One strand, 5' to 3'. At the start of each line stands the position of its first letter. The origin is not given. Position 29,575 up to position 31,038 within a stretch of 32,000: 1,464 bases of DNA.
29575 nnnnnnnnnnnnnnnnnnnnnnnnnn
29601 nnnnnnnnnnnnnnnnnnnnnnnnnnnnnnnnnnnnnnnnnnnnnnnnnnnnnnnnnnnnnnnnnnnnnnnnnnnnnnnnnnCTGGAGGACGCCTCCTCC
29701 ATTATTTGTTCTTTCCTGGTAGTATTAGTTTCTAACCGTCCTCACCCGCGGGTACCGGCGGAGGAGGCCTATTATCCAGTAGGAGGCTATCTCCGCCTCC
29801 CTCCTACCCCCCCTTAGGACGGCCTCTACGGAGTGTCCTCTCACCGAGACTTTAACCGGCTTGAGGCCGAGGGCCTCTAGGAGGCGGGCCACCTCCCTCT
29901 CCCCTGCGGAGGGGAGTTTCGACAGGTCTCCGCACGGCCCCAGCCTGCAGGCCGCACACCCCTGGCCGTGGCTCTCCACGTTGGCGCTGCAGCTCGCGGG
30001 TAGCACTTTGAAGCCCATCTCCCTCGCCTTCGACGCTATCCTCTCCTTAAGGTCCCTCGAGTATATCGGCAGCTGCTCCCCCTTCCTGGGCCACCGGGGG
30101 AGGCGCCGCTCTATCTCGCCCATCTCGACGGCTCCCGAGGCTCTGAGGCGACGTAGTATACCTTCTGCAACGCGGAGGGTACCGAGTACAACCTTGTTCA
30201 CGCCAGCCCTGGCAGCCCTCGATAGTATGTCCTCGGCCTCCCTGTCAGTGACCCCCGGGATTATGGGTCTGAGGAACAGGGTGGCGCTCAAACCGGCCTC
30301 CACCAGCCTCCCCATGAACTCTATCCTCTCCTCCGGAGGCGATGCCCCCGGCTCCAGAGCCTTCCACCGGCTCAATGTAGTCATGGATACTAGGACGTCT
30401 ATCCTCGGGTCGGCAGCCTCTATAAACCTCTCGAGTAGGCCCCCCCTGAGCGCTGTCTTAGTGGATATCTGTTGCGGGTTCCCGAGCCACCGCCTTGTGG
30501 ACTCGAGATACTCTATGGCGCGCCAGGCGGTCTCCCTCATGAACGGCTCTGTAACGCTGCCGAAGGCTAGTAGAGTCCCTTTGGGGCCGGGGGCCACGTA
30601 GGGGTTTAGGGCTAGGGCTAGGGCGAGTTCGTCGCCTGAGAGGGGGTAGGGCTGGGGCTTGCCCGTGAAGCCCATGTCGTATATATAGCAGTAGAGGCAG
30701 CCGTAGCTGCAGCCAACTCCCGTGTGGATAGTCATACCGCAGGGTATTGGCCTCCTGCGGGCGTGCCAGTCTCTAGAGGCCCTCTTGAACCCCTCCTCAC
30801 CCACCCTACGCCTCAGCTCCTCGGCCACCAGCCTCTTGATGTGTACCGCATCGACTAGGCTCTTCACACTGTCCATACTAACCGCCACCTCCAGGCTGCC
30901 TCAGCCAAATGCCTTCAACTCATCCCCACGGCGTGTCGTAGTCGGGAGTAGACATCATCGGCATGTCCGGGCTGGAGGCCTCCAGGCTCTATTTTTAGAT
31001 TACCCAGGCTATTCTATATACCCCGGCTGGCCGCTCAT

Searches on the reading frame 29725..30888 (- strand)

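Call 8: search_protein_families(library=pfam, proteins=[window:29725-30888:-], max_evalue=0.001)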
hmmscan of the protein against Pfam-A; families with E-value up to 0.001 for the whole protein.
window:29725-30888:- (387 aa): 1 family
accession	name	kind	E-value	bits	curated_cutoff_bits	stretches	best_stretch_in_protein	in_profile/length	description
PF04055.27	Radical_SAM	-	4.8e-10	40.3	29.5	1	56-223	3-164/166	Radical SAM superfamily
